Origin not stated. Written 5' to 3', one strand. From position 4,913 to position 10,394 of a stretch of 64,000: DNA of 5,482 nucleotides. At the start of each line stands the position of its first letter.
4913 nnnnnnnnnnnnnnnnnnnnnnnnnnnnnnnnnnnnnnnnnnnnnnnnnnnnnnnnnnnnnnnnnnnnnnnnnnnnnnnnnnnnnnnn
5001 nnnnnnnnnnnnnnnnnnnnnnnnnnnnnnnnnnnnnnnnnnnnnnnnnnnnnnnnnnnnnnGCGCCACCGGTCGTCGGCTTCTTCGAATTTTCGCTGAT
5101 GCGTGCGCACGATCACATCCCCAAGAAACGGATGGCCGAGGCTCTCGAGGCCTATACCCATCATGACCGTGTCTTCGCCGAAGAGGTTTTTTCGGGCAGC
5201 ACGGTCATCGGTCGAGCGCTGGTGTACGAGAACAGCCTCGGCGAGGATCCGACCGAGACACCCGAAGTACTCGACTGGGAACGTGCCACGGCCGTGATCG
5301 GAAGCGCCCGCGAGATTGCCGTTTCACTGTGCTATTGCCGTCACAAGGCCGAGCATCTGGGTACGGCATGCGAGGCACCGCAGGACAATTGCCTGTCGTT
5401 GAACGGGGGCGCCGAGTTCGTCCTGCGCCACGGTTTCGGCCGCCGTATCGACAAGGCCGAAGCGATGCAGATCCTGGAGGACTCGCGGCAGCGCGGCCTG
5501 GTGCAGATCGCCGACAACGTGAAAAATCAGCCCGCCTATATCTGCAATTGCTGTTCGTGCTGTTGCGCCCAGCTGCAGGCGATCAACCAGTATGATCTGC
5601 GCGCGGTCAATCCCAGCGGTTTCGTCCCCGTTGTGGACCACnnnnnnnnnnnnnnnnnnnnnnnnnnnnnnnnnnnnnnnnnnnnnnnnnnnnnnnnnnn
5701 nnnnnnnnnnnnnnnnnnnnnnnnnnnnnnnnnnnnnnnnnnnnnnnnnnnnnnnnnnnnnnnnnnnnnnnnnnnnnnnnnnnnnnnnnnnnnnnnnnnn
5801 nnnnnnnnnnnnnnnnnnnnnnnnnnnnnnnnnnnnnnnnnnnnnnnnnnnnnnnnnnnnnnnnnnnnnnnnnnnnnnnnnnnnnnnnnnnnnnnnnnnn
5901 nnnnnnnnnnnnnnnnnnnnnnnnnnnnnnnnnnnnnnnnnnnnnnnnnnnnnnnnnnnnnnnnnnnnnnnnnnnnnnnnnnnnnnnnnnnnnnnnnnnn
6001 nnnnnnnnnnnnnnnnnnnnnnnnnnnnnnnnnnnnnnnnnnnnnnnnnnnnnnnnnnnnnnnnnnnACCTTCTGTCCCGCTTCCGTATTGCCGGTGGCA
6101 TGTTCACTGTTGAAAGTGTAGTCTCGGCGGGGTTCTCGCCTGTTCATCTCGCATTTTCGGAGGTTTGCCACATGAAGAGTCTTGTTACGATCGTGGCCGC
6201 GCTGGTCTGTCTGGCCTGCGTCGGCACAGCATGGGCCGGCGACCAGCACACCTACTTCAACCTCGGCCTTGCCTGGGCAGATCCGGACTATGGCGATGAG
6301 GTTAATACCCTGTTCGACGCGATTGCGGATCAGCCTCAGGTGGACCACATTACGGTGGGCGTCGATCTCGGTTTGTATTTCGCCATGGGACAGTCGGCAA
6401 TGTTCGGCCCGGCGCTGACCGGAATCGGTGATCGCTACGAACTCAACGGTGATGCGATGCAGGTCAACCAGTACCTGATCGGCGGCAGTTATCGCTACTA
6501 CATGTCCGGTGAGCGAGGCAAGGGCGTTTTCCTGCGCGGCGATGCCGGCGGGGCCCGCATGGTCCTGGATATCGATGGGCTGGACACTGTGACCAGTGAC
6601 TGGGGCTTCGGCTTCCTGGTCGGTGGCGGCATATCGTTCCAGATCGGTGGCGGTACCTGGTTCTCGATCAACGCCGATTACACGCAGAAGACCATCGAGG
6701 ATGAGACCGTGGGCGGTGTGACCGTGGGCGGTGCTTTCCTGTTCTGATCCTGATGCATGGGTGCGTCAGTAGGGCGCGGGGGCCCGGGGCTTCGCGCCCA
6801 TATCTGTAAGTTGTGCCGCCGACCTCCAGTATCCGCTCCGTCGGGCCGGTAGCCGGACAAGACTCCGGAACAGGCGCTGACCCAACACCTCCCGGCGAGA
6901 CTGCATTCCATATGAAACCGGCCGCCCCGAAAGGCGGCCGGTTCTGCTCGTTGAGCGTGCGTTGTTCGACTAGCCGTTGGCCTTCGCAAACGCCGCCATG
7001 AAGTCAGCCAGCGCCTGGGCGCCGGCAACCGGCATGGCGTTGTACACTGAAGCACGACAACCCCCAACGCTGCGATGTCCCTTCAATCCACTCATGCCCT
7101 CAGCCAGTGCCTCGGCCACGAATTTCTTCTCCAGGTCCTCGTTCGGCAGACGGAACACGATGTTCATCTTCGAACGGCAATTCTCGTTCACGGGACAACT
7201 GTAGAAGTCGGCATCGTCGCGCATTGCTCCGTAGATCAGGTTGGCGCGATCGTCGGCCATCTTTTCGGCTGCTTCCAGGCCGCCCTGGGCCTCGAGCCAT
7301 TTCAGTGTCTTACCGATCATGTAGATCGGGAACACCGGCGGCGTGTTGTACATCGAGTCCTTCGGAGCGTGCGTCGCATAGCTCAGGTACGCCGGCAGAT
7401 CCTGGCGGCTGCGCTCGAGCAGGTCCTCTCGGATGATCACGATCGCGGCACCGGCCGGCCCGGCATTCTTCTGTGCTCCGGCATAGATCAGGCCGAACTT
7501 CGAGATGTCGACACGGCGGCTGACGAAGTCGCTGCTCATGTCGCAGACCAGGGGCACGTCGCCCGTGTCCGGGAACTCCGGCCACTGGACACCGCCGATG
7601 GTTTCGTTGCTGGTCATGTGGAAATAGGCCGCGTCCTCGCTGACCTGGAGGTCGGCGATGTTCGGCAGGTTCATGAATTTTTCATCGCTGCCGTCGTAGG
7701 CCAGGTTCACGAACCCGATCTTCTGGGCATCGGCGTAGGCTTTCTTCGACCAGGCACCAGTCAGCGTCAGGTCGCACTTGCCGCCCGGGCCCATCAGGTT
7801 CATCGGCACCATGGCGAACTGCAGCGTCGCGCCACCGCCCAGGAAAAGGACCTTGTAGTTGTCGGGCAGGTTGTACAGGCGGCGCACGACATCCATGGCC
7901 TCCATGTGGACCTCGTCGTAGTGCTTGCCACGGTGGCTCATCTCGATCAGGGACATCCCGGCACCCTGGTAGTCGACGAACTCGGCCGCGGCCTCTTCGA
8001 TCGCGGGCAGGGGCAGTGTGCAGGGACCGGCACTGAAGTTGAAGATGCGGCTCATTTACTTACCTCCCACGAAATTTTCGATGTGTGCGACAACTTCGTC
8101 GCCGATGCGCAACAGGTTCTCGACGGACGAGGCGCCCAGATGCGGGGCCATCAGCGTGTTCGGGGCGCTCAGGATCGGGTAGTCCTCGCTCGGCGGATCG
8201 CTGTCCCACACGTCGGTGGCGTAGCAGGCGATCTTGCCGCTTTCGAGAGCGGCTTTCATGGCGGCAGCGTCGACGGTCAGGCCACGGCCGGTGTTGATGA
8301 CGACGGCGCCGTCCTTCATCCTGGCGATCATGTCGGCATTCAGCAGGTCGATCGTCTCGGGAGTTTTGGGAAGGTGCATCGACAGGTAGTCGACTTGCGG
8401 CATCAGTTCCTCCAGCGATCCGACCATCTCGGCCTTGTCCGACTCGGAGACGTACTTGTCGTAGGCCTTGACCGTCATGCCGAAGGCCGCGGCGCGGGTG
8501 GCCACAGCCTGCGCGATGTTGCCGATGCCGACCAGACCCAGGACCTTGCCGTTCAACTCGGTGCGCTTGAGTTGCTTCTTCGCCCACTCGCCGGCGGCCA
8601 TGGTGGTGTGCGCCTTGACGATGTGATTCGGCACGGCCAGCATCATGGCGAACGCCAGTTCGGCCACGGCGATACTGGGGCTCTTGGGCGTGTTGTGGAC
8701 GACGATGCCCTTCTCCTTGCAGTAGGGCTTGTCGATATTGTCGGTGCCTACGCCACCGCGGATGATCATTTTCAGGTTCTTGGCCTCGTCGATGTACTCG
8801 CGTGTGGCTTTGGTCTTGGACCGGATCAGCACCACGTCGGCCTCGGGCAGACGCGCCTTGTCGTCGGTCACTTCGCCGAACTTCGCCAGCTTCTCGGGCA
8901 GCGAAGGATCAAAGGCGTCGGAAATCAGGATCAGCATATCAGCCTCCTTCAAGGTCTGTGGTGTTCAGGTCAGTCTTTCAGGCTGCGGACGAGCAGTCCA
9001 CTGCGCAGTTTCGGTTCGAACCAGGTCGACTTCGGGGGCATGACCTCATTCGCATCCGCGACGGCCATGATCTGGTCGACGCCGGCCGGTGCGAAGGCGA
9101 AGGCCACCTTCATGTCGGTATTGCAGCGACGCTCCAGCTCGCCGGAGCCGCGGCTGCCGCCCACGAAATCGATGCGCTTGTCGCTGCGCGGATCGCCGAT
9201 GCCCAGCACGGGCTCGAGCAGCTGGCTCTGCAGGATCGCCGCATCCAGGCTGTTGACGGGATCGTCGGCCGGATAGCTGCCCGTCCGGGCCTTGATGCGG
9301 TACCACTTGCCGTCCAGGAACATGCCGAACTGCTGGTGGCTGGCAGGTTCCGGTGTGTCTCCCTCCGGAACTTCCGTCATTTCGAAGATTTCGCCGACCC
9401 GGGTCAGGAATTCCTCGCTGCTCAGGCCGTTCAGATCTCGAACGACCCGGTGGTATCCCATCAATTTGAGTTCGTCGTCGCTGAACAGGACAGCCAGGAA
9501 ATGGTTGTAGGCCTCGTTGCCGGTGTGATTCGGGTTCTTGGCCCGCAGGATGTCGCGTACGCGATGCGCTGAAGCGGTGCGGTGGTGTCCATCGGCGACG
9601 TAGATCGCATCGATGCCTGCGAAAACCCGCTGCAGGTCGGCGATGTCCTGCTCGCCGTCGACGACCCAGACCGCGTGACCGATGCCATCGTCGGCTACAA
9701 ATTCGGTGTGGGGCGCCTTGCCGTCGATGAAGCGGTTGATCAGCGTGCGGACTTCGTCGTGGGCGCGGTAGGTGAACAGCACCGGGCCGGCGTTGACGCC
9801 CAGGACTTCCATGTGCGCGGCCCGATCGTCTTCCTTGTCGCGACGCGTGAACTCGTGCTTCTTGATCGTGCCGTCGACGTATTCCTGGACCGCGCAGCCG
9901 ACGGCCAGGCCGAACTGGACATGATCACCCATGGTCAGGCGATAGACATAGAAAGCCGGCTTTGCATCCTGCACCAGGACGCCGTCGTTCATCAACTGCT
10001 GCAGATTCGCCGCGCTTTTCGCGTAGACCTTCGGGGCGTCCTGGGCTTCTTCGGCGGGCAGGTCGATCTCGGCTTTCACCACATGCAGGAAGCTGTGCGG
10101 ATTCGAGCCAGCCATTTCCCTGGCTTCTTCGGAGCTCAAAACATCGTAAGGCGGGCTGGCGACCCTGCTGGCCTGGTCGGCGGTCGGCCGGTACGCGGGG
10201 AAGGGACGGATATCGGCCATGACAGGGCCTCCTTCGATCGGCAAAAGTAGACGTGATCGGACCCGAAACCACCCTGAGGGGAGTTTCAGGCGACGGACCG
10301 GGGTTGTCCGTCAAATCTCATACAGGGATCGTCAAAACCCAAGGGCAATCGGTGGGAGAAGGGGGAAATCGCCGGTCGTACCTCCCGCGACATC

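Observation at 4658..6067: Fe-S protein with an unusual contiguous cysteine cluster (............) ahead of a 2x[4Fe-4S] ferredoxin module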

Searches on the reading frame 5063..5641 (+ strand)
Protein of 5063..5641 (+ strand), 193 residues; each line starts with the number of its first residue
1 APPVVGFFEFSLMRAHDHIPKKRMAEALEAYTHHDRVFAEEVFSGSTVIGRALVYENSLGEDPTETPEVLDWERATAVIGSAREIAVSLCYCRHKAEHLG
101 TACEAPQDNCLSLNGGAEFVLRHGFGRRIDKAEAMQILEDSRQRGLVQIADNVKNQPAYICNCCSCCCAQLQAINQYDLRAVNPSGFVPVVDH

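Call 47: predict_structure(alignment_id=A5)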
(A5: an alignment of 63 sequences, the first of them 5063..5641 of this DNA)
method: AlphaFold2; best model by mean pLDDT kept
length: 193 residues; sequences in the alignment: 63
mean_pLDDT: 90.1   pTM: 0.86
mean pLDDT of the five models: 90.1, 89.6, 89.0, 88.8, 88.8
residues with pLDDT >= 90: 132; 70-90: 48; 50-70: 12; < 50: 1
segments of 3 or more residues with pLDDT < 50: none
pLDDT, mean of each block of 10 residues (from residue 1): 75 87 93 88 89 86 80 94 98 96 97 97 97 97 95 94 95 92 73 53
secondary structure, 60 per line:
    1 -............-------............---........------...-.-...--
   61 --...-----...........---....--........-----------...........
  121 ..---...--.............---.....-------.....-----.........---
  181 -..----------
elements in order: H2-13 H21-32 H36-43 E50-52 H75-81 E85-88 H91-98 E110-113 H114-122 E126-128 H131-143 E147-151 E159-163 H169-177

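Call 50: fold_search(model_id=the predicted structure, library=pdb)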
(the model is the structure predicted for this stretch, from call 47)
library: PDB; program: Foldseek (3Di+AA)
matches with E <= 10: 43; with E <= 0.001: 0
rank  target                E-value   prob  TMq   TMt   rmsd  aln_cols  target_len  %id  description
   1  7si7                  1.2e+00  0.04  0.16  0.06  12.9       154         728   10  Structure of ATP7B in state 2 (released 2022-03-16)
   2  1glv                  1.7e+00  0.04  0.13  0.09  11.0       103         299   14  THREE-DIMENSIONAL STRUCTURE OF THE GLUTATHIONE SYNTHETASE FROM ESCHERICHIA COLI B AT 2.0 ANGSTROMS RESOLUTION (released 1994-01-31)
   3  2voy_J                2.5e+00  0.04  0.12  0.17  10.5        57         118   19  CryoEM model of CopA, the copper transporting ATPase from Archaeoglobus fulgidus (released 2009-05-26)
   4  2koy_MODEL_1_A        2.7e+00  0.01  0.11  0.15  17.8       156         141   15  Structure of the E1064A mutant of the N-domain of Wilson Disease Associated Protein (released 2010-12-15)
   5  9gac_C                2.8e+00  0.01  0.13  0.10  16.1       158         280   14  PRECURSOR OF THE T152C MUTANT GLYCOSYLASPARAGINASE FROM FLAVOBACTERIUM MENINGOSEPTICUM (released 2000-06-16)
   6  3ljq_C                3.0e+00  0.01  0.13  0.10  16.0       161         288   15  Crystal Structure of the Glycosylasparaginase T152C apo-precursor (released 2010-11-24)
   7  2o9c                  4.1e+00  0.01  0.13  0.11  16.9       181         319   11  Crystal Structure of Bacteriophytochrome chromophore binding domain at 1.45 angstrom resolution (released 2007-03-06)
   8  7si6                  4.3e+00  0.01  0.14  0.05  13.5       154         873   12  Structure of ATP7B in state 1 (released 2022-03-16)
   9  6t3l_A                4.3e+00  0.01  0.13  0.10  17.4       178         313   11  PAS-GAF fragment from Deinococcus radiodurans phytochrome in dark state (released 2020-04-08)
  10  2kmv_MODEL_1_A        4.6e+00  0.04  0.13  0.13   9.6        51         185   18  Solution structure of the nucleotide binding domain of the human Menkes protein in the ATP-free form (released 2009-12-01)
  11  8bor_A                4.6e+00  0.01  0.13  0.08  17.2       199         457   12  Photosensory module from DrBphP without PHY tongue (released 2023-06-28)
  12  9hnc_DDD              4.6e+00  0.01  0.12  0.10  17.6       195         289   11  Crystal structure of potassium-independent L-asparaginase from Phaseolus vulgaris (PvAIII, PvAspG2) (released 2025-05-14)
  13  9byb_A                4.8e+00  0.01  0.17  0.06  17.7       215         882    9  Cryo-EM structure of a membrane transport protein (released 2025-11-26)
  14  2xh9_B                4.8e+00  0.01  0.12  0.06  21.5       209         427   12  Structural and mechanistic studies on a cephalosporin esterase from the clavulanic acid biosynthesis pathway (released 2011-06-29)
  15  7dvt                  5.1e+00  0.04  0.17  0.22   7.0        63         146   16  Crystal structure of heme sensor protein PefR in complex with heme and carbon monoxide (released 2021-09-29)
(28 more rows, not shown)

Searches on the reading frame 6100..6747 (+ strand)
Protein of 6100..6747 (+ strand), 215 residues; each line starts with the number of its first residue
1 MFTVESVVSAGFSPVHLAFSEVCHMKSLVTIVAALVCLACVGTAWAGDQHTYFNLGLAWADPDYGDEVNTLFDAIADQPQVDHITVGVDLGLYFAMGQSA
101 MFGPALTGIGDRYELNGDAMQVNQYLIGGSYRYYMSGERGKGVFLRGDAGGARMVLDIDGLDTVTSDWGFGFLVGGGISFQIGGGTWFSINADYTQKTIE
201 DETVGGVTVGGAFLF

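Call 54: search_protein_families(library=pfam, proteins=[window:6100-6747:+], max_evalue=0.0001)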
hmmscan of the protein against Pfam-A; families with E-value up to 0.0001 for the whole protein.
window:6100-6747:+ (215 aa): 1 family
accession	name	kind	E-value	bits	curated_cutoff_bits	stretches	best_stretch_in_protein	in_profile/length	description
PF13505.12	OMP_b-brl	-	1.6e-07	32.1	28.7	1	32-198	2-156/175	Outer membrane protein beta-barrel domain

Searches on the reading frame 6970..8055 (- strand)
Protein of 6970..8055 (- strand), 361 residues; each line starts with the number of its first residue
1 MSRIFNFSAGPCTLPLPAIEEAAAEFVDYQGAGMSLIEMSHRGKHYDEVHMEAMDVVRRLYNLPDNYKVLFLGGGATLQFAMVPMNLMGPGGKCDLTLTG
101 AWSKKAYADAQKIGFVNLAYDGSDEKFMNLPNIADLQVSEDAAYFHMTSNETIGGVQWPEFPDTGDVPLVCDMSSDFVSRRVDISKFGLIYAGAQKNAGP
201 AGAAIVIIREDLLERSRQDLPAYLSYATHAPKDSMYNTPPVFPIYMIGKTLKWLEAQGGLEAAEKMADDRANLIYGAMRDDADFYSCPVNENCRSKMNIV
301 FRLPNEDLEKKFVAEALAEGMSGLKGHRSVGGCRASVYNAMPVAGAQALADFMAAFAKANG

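Call 54: search_protein_families(library=pfam, proteins=[window:6970-8055:-], max_evalue=0.0001)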
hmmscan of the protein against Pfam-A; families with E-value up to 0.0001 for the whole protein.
window:6970-8055:- (361 aa): 1 family
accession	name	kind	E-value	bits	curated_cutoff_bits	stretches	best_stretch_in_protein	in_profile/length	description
PF00266.25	Aminotran_5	-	3.3e-38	132.1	21.5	1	4-348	1-370/371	Aminotransferase class-V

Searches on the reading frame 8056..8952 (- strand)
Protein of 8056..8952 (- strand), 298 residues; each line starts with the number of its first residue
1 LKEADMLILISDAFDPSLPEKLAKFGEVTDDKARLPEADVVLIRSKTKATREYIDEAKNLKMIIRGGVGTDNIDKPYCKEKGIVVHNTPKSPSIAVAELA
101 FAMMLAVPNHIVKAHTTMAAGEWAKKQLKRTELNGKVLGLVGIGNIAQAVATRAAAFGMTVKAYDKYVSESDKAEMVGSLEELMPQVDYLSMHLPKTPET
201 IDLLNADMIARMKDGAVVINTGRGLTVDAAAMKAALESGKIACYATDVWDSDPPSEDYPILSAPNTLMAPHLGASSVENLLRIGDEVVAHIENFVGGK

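Call 54: search_protein_families(library=pfam, proteins=[window:8056-8952:-], max_evalue=0.0001)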
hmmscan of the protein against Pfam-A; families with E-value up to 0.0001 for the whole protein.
window:8056-8952:- (298 aa): 3 families
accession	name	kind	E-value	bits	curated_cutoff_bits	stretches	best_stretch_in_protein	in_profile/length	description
PF02826.25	2-Hacid_dh_C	-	7.9e-55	185.4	25.1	1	101-273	1-178/178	D-isomer specific 2-hydroxyacid dehydrogenase, NAD binding domain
PF00389.36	2-Hacid_dh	-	3.2e-25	88.8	24.6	1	32-297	34-126/134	D-isomer specific 2-hydroxyacid dehydrogenase, catalytic domain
PF03446.21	NAD_binding_2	-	8.2e-05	23.1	21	0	138-241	2-112/161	NAD binding domain of 6-phosphogluconate dehydrogenase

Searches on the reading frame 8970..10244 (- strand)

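Call 54: search_protein_families(library=pfam, proteins=[window:8970-10244:-], max_evalue=0.0001)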
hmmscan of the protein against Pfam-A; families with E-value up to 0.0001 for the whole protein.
window:8970-10244:- (424 aa): 1 family
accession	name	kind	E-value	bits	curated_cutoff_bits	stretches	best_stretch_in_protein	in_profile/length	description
PF06245.16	DUF1015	-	1.8e-106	356.2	25.8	1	12-335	1-324/325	Protein of unknown function (DUF1015)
